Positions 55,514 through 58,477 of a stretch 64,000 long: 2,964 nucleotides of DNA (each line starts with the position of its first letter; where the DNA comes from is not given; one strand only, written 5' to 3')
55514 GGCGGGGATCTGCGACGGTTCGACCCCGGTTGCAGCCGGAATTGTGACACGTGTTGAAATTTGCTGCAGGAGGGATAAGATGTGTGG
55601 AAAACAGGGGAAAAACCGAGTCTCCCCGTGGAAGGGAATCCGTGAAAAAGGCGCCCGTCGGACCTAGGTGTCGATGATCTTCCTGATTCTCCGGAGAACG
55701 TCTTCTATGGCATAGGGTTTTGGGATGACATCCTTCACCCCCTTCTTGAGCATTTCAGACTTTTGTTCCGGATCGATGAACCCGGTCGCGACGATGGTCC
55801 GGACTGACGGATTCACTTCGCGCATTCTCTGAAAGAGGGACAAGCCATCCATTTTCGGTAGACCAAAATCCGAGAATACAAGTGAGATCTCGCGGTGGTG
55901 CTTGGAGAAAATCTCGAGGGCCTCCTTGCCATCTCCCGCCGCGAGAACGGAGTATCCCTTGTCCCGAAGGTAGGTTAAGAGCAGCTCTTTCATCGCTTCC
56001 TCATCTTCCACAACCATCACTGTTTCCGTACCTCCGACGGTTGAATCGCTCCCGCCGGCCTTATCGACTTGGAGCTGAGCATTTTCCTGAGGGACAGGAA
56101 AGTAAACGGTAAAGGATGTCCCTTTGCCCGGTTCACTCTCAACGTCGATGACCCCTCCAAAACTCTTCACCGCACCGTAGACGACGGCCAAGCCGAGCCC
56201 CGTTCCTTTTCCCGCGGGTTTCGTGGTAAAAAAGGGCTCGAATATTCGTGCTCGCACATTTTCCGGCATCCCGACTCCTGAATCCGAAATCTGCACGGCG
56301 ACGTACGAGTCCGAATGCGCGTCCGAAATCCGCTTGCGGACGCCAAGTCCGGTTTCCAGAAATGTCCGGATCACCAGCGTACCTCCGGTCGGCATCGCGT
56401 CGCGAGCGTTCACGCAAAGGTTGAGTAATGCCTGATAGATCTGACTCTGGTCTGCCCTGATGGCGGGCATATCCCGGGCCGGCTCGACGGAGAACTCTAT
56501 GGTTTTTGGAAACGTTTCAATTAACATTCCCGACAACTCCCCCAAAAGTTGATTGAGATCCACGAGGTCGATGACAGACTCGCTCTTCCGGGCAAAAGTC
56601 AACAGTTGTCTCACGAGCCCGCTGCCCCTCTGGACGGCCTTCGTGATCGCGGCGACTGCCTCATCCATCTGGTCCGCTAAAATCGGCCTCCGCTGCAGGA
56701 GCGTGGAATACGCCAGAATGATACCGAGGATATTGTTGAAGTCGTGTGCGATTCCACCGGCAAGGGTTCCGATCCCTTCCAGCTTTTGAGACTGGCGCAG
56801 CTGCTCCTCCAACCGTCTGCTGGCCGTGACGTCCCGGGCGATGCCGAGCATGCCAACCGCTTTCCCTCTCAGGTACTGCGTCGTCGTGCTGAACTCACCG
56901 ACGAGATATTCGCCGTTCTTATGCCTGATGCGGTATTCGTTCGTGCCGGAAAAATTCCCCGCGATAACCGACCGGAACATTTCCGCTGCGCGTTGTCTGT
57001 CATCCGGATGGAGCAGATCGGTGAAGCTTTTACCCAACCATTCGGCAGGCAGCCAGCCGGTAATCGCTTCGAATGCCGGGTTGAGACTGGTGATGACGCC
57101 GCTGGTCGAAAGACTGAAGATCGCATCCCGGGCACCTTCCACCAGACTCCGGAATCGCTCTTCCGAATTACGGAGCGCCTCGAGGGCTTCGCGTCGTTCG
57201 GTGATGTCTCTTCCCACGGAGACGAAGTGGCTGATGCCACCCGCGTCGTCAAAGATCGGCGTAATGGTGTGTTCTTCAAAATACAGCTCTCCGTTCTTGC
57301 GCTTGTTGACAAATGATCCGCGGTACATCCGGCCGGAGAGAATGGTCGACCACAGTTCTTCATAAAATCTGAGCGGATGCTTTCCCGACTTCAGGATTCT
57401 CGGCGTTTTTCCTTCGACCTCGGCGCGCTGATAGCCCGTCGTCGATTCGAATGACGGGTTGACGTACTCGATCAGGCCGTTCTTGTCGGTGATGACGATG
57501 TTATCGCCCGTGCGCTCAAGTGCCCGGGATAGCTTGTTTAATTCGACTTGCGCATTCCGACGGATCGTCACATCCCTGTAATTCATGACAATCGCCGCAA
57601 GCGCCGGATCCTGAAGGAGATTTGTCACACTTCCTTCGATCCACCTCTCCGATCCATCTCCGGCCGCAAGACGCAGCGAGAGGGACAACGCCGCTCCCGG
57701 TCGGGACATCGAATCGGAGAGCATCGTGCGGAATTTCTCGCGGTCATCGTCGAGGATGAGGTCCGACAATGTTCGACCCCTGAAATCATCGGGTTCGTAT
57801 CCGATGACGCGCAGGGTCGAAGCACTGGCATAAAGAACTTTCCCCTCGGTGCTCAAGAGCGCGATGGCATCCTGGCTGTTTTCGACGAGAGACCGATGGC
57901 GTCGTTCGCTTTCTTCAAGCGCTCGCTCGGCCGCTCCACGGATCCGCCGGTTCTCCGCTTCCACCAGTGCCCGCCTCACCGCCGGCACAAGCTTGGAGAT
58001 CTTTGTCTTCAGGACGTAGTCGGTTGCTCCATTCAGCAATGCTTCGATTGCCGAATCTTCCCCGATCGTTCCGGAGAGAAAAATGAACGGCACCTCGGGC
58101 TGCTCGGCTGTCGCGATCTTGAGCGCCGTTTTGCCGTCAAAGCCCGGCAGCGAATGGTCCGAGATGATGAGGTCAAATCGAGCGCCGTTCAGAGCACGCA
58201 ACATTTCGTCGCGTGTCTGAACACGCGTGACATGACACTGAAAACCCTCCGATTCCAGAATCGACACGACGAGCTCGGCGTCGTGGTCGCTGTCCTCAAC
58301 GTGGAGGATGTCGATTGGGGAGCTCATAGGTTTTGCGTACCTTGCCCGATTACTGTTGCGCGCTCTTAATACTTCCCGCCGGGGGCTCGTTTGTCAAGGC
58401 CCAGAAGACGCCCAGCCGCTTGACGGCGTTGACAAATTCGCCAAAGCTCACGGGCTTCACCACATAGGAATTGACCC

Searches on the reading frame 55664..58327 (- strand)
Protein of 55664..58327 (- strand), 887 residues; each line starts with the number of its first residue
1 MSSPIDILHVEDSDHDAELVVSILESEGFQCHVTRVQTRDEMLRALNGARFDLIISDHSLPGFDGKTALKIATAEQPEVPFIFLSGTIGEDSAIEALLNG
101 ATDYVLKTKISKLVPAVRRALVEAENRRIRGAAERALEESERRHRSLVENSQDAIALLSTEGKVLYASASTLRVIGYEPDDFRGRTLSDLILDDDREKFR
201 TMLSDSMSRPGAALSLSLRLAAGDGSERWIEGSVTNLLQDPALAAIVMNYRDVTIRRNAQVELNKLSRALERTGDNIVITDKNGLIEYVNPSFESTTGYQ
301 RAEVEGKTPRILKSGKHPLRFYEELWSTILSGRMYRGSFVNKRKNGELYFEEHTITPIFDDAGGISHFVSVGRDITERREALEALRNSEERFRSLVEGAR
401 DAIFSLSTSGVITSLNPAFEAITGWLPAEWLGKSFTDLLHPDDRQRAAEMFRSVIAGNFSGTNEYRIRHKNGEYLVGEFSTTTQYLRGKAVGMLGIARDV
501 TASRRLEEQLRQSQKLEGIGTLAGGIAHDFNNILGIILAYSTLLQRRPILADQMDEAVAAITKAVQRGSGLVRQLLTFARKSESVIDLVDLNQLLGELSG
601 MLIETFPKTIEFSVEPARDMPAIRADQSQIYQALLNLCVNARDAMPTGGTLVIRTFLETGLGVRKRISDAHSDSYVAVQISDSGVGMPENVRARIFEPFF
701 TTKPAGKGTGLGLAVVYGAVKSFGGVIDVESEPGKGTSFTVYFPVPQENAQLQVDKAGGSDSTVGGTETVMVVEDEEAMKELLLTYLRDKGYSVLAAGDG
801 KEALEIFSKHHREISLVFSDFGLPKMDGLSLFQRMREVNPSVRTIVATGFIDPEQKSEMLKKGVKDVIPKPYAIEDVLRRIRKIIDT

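Call 54: search_protein_families(library=pfam, proteins=[window:55664-58327:-], max_evalue=0.0001)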
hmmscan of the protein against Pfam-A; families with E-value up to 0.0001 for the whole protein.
window:55664-58327:- (887 aa): 10 families
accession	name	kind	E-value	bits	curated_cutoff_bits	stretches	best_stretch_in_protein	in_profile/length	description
PF00989.32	PAS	-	8.4e-43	145.4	22.6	3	390-500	1-113/113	PAS fold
PF00072.30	Response_reg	-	2.9e-41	140.5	30.2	2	770-881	1-110/111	Response regulator receiver domain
PF08448.16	PAS_4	-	2.9e-40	137.4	23.1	3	397-505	2-110/110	PAS fold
PF08447.18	PAS_3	-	2.7e-38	130.6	25.6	3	413-496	2-88/89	PAS fold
PF13426.13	PAS_9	-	1.1e-37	128.8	27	3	275-377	2-103/103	PAS domain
PF02518.31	HATPase_c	-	4.7e-24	85.4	26.4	1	626-746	2-110/111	Histidine kinase-, DNA gyrase B-, and HSP90-like ATPase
PF13188.13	PAS_8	-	1.3e-19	69.7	21.8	1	390-450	1-60/65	PAS domain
PF14598.12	PAS_11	-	7.7e-11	42.4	25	1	404-475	6-77/109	PAS domain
PF00512.31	HisKA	-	4.4e-10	39.9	26.9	1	521-582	4-64/66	His Kinase A (phospho-acceptor) domain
PF24820.1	Diguanyl_cycl_sensor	-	5.6e-05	23.5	28.1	0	147-248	1-107/109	Diguanylate cyclase-like sensor domain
